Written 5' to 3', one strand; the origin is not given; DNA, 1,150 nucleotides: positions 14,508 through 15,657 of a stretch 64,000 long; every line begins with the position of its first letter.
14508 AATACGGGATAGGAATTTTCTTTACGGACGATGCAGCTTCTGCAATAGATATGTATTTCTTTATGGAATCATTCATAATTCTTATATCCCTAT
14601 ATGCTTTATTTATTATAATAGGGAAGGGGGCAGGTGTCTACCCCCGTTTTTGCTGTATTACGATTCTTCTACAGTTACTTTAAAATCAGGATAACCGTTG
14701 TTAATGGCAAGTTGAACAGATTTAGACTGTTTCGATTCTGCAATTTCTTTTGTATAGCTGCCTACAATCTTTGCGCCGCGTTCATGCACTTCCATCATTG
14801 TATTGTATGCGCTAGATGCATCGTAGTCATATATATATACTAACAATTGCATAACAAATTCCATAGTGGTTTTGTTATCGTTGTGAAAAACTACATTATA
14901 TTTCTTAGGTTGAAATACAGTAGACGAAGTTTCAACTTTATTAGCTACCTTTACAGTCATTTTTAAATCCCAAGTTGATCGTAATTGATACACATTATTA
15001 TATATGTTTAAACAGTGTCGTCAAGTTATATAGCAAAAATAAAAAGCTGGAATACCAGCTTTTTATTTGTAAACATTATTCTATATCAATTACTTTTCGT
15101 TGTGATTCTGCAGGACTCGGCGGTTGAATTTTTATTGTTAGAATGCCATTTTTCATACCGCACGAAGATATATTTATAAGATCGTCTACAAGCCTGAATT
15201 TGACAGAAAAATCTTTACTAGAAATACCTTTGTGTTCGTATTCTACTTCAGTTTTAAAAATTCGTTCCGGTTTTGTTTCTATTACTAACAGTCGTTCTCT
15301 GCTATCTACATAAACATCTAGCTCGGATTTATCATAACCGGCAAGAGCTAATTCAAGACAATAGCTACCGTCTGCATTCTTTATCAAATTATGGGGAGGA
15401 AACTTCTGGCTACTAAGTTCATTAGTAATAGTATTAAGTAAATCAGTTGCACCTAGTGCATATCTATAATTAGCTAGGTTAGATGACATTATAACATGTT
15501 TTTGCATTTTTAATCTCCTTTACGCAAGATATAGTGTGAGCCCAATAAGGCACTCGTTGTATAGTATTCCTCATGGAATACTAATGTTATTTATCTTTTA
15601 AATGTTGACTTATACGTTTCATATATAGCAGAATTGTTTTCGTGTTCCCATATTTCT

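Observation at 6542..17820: Phage-borne proteostasis block: ClpP, FtsH, SOD, ClpS, Hsp20 and ClpX within 11 kb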

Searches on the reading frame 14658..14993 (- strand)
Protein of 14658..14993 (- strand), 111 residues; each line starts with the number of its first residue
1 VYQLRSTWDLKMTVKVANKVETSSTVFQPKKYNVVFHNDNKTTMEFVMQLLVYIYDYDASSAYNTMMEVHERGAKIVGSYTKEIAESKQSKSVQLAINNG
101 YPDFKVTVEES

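Call 3: search_protein_families(library=pfam, proteins=[window:14658-14993:-])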
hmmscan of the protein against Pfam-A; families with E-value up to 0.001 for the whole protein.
window:14658-14993:- (111 aa): 1 family
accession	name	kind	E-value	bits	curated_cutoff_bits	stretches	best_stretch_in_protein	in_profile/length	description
PF02617.22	ClpS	-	1.1e-21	76.8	23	1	28-102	2-76/80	ATP-dependent Clp protease adaptor protein ClpS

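Call 25: search_solved_structures(query=window:14658-14993:-, show_alignments=2, max_evalue=0.001)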
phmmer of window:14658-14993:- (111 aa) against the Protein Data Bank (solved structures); distinct sequences matched with E-value up to 0.001: 11.
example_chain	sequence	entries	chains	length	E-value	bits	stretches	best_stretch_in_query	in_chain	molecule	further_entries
3o2b_A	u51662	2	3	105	6.2e-11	45.5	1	25-102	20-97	ATP-dependent Clp protease adaptor protein ClpS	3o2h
1mbu_C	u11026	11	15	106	6.3e-11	45.4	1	25-102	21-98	Protein yljA | ATP-dependent Clp protease adaptor protein clpS | ATP-dependent Clp protease adapter protein ClpS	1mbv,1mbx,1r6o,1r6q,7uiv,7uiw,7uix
2wa8_A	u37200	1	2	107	6.4e-11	45.4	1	25-102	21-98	ATP-DEPENDENT CLP PROTEASE ADAPTER PROTEIN CLPS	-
2w9r_A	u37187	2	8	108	6.6e-11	45.4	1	25-102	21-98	ATP-DEPENDENT CLP PROTEASE ADAPTER PROTEIN CLPS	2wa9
3o2o_A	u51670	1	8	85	8.9e-11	45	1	29-102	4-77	ATP-dependent Clp protease adaptor protein ClpS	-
3o1f_A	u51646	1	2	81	5.7e-10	42.4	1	31-102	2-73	ATP-dependent Clp protease adapter protein clpS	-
1lzw_A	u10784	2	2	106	1.7e-09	40.9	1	25-102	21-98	Protein yljA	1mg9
3dnj_A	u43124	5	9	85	1.9e-09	40.7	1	28-102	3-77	ATP-dependent Clp protease adapter protein clpS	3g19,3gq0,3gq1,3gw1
3g1b_A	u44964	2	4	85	1.4e-08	37.9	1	28-102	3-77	ATP-dependent Clp protease adapter protein clpS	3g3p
4yjm_A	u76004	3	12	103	2.6e-07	33.8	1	21-107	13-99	ATP-dependent Clp protease adapter protein ClpS 2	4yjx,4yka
7d34_A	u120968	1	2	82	0.00047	23.4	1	31-80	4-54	ATP-dependent Clp protease adapter protein CLPS1, chloroplastic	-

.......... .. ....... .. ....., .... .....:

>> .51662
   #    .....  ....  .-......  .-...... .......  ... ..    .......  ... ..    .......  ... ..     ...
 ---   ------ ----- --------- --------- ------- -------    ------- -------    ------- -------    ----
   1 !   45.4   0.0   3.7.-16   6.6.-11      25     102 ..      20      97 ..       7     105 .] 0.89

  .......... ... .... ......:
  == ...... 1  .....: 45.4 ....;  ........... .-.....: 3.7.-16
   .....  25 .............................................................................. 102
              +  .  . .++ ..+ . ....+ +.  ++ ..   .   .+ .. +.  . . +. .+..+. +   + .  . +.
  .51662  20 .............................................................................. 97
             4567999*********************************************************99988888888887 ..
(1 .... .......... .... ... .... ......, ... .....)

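Call 29: search_dna_similar(query=window:14658-14993:-, collection=phages, mode=protein, max_rows=45)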
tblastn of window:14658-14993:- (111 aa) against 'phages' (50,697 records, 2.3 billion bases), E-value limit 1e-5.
Records with a match: 16; places in all: 16; records where one place covers at least 80% of the query: 10.
Best place of each record, by identity: >=99% 10; <60% 6.
By first word of the organism name: Pseudomonas 10; Agrobacterium 2; Acinetobacter 2; Sinorhizobium 1; Ralstonia 1.
By host as written in the record: Pseudomonas aeruginosa PAO1 5; - 5; Pseudomonas aeruginosa 2; Agrobacterium tumefaciens C58 2; Sinohrizobium meliloti NRRL L-50 1; Ralstonia solanacearum 1.
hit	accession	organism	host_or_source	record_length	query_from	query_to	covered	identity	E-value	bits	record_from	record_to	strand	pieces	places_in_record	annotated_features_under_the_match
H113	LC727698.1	Pseudomonas phage sp. 30-3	Pseudomonas aeruginosa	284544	1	111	100%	99.1%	1e-68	228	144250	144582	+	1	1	hypothetical protein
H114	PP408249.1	Pseudomonas phage vB_Pa-PAC2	Pseudomonas aeruginosa PAO1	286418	1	111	100%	99.1%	1e-68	228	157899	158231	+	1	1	hypothetical protein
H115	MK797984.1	Pseudomonas phage vB_PaeM_PA5oct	-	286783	1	111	100%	99.1%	1e-68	228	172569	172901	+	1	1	ATP-dependent Clp protease adapter protein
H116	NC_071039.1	Pseudomonas phage vB_PaeM_PA5oct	-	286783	1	111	100%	99.1%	1e-68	228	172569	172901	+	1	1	ATP-dependent protease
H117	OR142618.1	Pseudomonas phage Callisto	Pseudomonas aeruginosa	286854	1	111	100%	99.1%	1e-68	228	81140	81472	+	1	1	clpS: ATP-dependent Clp protease adapter protein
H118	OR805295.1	Pseudomonas phage Paride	Pseudomonas aeruginosa PAO1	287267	1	111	100%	99.1%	1e-68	228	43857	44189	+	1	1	ATP-dependent protease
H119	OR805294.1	Pseudomonas phage Ettore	Pseudomonas aeruginosa PAO1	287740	1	111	100%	99.1%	1e-68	228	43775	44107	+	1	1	ATP-dependent protease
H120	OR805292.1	Pseudomonas phage Cassandra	Pseudomonas aeruginosa PAO1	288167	1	111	100%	99.1%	1e-68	228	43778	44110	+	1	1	ATP-dependent protease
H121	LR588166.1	Pseudomonas phage vB_PaeM_MIJ3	-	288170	1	111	100%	99.1%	1e-68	228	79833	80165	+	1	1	clpS: ATP-dependent Clp protease adapter protein ClpS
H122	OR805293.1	Pseudomonas phage Deifobo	Pseudomonas aeruginosa PAO1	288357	1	111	100%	99.1%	1e-68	228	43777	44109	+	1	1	ATP-dependent protease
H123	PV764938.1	Sinorhizobium phage Phosso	Sinohrizobium meliloti NRRL L-50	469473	29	111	75%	33.7%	2e-7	53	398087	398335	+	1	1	ATP-dependent Clp protease adaptor protein ClpS | hypothetical protein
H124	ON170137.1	Ralstonia phage YO084_1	Ralstonia solanacearum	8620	29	111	75%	33.7%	4e-6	49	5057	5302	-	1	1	record has no annotation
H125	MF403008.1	Agrobacterium phage Atu_ph07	Agrobacterium tumefaciens C58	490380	28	106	71%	34.2%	5e-7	52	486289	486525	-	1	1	ATP-dependent Clp protease adaptor protein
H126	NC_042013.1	Agrobacterium phage Atu_ph07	Agrobacterium tumefaciens C58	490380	28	106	71%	34.2%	5e-7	52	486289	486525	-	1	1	ATP-dependent protease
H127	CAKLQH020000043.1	Acinetobacter phage MD-2021a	not known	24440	28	102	68%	33.3%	8e-6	48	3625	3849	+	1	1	clpS: ATP-dependent Clp protease adaptor protein ClpS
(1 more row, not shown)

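Call 50: search_protein_families(library=ncbifam, proteins=[window:14658-14993:-], max_evalue=0.001)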
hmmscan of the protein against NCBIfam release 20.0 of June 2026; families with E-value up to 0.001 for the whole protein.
window:14658-14993:- (111 aa): 8 families
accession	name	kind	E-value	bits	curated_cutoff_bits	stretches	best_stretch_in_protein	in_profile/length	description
NF000670.0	PRK00033.1-3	equivalog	1.5e-17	63.7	143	1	19-103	15-99/106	ATP-dependent Clp protease adapter ClpS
NF000669.1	PRK00033.1-2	equivalog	1.5e-17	63.3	149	1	21-102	5-86/94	ATP-dependent Clp protease adapter ClpS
NF000672.0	PRK00033.1-5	equivalog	4.2e-16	58.9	112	1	23-103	17-97/104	ATP-dependent Clp protease adapter ClpS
NF009564.0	PRK13019.1-4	equivalog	8.7e-15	54.8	143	1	14-105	4-95/101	ATP-dependent Clp protease adapter ClpS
NF009561.0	PRK13019.1-1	equivalog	2.6e-13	49.7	159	1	14-104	6-96/103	ATP-dependent Clp protease adapter ClpS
NF000671.1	PRK00033.1-4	equivalog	4.8e-09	36.2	107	1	29-86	14-72/91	ATP-dependent Clp protease adapter ClpS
NF009563.0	PRK13019.1-3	equivalog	4.3e-06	26.6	117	1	20-86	16-82/101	ATP-dependent Clp protease adapter ClpS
NF000668.1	PRK00033.1-1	equivalog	1.9e-05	24.7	86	1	34-90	7-63/77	ATP-dependent Clp protease adapter ClpS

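Call 60: search_protein_families(library=phrogs, proteins=[window:14658-14993:-], max_evalue=0.001)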
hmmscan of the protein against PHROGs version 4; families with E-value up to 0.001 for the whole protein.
window:14658-14993:- (111 aa): 2 families
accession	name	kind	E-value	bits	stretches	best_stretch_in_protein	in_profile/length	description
phrog_27368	-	other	4.4e-21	75.8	1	17-110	10-101/102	ATP-dependent protease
phrog_15940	-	other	9.9e-08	33.1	1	27-86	70-129/177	ATP-dependent protease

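Call 90: find_related_loci(query=A3, collection=viral_contigs, flank=8000)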
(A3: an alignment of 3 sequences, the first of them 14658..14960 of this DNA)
Query A3 (100 aa) in viral_contigs; peptide patterns used: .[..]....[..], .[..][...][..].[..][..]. (x = any residue, [..] = any of these).
183 stretches matched a pattern; 29 encode a relative of the query (tblastn E <= 1e-3); 29 distinct loci.
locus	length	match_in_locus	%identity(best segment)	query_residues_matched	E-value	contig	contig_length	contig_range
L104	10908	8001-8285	43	5-100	9e-22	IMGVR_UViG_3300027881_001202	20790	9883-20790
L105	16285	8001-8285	42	4-99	5e-21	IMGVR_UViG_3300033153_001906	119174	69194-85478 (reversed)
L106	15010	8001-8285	42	4-99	5e-21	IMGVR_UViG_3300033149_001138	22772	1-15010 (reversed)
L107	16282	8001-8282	41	3-99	3e-20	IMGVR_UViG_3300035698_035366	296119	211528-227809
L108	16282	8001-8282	37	5-99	2e-18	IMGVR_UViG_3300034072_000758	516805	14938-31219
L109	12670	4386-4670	38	4-99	3e-18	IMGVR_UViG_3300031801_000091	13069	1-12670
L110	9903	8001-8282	39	3-99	7e-18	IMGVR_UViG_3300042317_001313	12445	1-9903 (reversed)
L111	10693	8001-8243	45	18-99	7e-18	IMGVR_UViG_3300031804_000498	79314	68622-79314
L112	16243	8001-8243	44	18-99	6e-18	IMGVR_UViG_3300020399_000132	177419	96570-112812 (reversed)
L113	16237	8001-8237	44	20-99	8e-17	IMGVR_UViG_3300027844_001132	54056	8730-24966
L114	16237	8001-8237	44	20-99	8e-17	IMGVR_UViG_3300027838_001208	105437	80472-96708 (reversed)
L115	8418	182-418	44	20-99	8e-17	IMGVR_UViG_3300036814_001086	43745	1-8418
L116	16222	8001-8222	42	18-91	9e-16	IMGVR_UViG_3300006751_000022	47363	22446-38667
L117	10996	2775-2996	42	18-91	9e-16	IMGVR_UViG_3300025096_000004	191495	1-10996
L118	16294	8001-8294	37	1-99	1e-15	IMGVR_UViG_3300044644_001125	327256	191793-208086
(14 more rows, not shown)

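Call 93: search_protein_families(library=pfam, proteins=[L105:5551-6600:+, L105:6607-7356:+, L105:8982-9422:+, L105:9693-11483:+, L105:11817-13625:+, L105:13761-14270:+, L105:14274-14831:+, L105:14879-15691:+, L105:8800-9087:+, L105:8297-8512:+], max_evalue=0.01)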
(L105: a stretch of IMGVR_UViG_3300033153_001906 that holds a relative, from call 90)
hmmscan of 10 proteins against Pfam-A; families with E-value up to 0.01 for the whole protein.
L105:5551-6600:+ (349 aa): 0 families

L105:6607-7356:+ (249 aa): 1 family
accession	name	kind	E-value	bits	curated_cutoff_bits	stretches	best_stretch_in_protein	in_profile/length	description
PF00691.25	OmpA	-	6.2e-13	49.4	27.2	1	89-180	1-93/98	OmpA family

L105:8982-9422:+ (146 aa): 0 families

L105:9693-11483:+ (596 aa): 13 families
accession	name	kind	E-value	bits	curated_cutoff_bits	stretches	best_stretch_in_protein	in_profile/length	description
PF01434.24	Peptidase_M41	-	4.8e-60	203.1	29.9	1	408-583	3-189/191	Peptidase family M41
PF00004.35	AAA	-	2.7e-43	148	21.2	1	194-326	1-130/131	ATPase family associated with various cellular activities (AAA)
PF17862.7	AAA_lid_3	-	3.8e-12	45.9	27.2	1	349-392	1-44/45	AAA+ lid domain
PF05496.18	RuvB_N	-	1.4e-05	25.4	27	1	192-262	34-96/159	Holliday junction DNA helicase RuvB P-loop domain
PF13401.12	AAA_22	-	6.2e-05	23.8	27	0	194-249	8-44/130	AAA domain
PF13173.12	AAA_14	-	0.00016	22.1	27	0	194-264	5-76/129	AAA domain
PF13191.12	AAA_16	-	0.00022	22.2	32.6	1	190-254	23-90/167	AAA ATPase domain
PF07728.20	AAA_5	-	0.00028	21.3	22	1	194-260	2-76/139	AAA domain (dynein-related subfamily)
PF24883.2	NPHP3_N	-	0.0011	19.6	24.8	1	182-212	13-43/164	Nephrocystin 3, N-terminal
PF01078.27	Mg_chelatase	-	0.0032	17.4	20.3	1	192-212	23-43/207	Magnesium chelatase, subunit ChlI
PF06068.19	TIP49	-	0.0037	16.9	23.8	1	192-227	51-88/347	TIP49 P-loop domain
PF05729.18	NACHT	-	0.0062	16.8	26.7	0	194-218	3-27/167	NACHT domain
PF13671.12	AAA_33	-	0.0082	16.9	27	0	194-234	2-40/143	AAA domain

L105:11817-13625:+ (602 aa): 0 families

L105:13761-14270:+ (169 aa): 0 families

L105:14274-14831:+ (185 aa): 0 families

L105:14879-15691:+ (270 aa): 0 families

L105:8800-9087:+ (95 aa): 0 families

L105:8297-8512:+ (71 aa): 0 families

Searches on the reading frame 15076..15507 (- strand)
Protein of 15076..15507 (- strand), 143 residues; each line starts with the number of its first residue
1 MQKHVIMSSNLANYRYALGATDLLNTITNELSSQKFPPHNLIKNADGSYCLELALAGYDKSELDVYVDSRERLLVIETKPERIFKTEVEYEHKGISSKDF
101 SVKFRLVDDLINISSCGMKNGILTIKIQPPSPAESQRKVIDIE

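Call 3: search_protein_families(library=pfam, proteins=[window:15076-15507:-])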
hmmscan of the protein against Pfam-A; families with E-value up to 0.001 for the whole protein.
window:15076-15507:- (143 aa): 1 family
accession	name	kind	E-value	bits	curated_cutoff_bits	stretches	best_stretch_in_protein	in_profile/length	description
PF00011.27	HSP20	-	2.9e-10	40.6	20.8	1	42-142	2-101/102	Hsp20/alpha crystallin family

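Call 44: search_dna_similar(query=window:15076-15507:-, collection=phages, mode=protein, max_rows=40)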
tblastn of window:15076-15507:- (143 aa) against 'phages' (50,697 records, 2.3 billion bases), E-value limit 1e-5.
Records with a match: 492; places in all: 497; records where one place covers at least 80% of the query: 412.
Best place of each record, by identity: >=99% 10; <60% 482.
By first word of the organism name: Synechococcus 373; Cyanophage 61; Prochlorococcus 20; Pseudomonas 11; Marine 8; Pelagibacter 6; Methylophilales 4; Salmonella 3; Campylobacter 2; Agrobacterium 2; and 2 more.
By host as written in the record: - 182; Synechococcus 107; Synechococcus sp. 38; Synechococcus sp. WH7803 27; Synechococcus sp. WH8102 20; Synechococcus sp. MW02 18; Synechococcus sp. WH 7803 15; Synechococcus sp. WH8109 6; and 33 more.
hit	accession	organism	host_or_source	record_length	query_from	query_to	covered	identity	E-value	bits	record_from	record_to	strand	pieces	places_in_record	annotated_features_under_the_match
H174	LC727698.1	Pseudomonas phage sp. 30-3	Pseudomonas aeruginosa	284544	1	143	100%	100.0%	1e-91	295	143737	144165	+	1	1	hypothetical protein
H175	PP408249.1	Pseudomonas phage vB_Pa-PAC2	Pseudomonas aeruginosa PAO1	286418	1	143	100%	100.0%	1e-91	295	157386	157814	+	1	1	hypothetical protein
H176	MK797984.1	Pseudomonas phage vB_PaeM_PA5oct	-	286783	1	143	100%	100.0%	1e-91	295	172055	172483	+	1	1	heat shock protein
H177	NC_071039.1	Pseudomonas phage vB_PaeM_PA5oct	-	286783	1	143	100%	100.0%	1e-91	295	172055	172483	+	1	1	Hsp20 heat shock protein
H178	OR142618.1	Pseudomonas phage Callisto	Pseudomonas aeruginosa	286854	1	143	100%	100.0%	1e-91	295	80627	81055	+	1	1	ibpB: small heat shock protein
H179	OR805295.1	Pseudomonas phage Paride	Pseudomonas aeruginosa PAO1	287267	1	143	100%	100.0%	1e-91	295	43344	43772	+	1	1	Hsp20 heat shock protein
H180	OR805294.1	Pseudomonas phage Ettore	Pseudomonas aeruginosa PAO1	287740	1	143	100%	100.0%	1e-91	295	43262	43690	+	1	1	Hsp20 heat shock protein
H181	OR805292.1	Pseudomonas phage Cassandra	Pseudomonas aeruginosa PAO1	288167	1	143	100%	100.0%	1e-91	295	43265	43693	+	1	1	Hsp20 heat shock protein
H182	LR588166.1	Pseudomonas phage vB_PaeM_MIJ3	-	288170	1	143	100%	100.0%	1e-91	295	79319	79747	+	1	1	ibpB: Small heat shock protein IbpB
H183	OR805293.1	Pseudomonas phage Deifobo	Pseudomonas aeruginosa PAO1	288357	1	143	100%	100.0%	1e-91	295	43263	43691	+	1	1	Hsp20 heat shock protein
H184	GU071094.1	Synechococcus phage S-SM1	Synechococcus sp. WH6501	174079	12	143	92%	35.6%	1e-17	84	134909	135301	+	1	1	hsp20: heat shock protein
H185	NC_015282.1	Synechococcus phage S-SM1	Synechococcus sp. WH6501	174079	12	143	92%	35.6%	1e-17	84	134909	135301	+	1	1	hsp20: Hsp20 heat shock protein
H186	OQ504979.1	Synechococcus phage S-8S29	Parasynechococcus marenigrum WH 8102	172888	15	143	90%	34.8%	4e-17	82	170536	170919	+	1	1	heat shock protein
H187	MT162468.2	Synechococcus phage S-H25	Synechococcus sp. WH 8102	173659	12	143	92%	33.3%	4e-16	79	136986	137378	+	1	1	heat shock protein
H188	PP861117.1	Synechococcus phage QB2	Synechococcus sp. MW02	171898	12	143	92%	33.3%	4e-16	79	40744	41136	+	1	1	heat shock protein Hsp20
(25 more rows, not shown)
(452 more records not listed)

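Call 50: search_protein_families(library=ncbifam, proteins=[window:15076-15507:-], max_evalue=0.001)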
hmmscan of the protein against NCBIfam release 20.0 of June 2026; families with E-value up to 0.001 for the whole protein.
window:15076-15507:- (143 aa): 3 families
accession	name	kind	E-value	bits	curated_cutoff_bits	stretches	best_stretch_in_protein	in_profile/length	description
NF008618.0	PRK11597.1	equivalog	9.6e-20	70.9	207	1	15-140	11-134/142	small heat shock chaperone IbpB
NF008013.0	PRK10743.1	equivalog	2.4e-14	53.6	212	1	13-142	9-136/137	small heat shock chaperone IbpA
NF041799.1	Hsp14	equivalog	4.6e-05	23.4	100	1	24-143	6-118/118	archaeal heat shock protein Hsp14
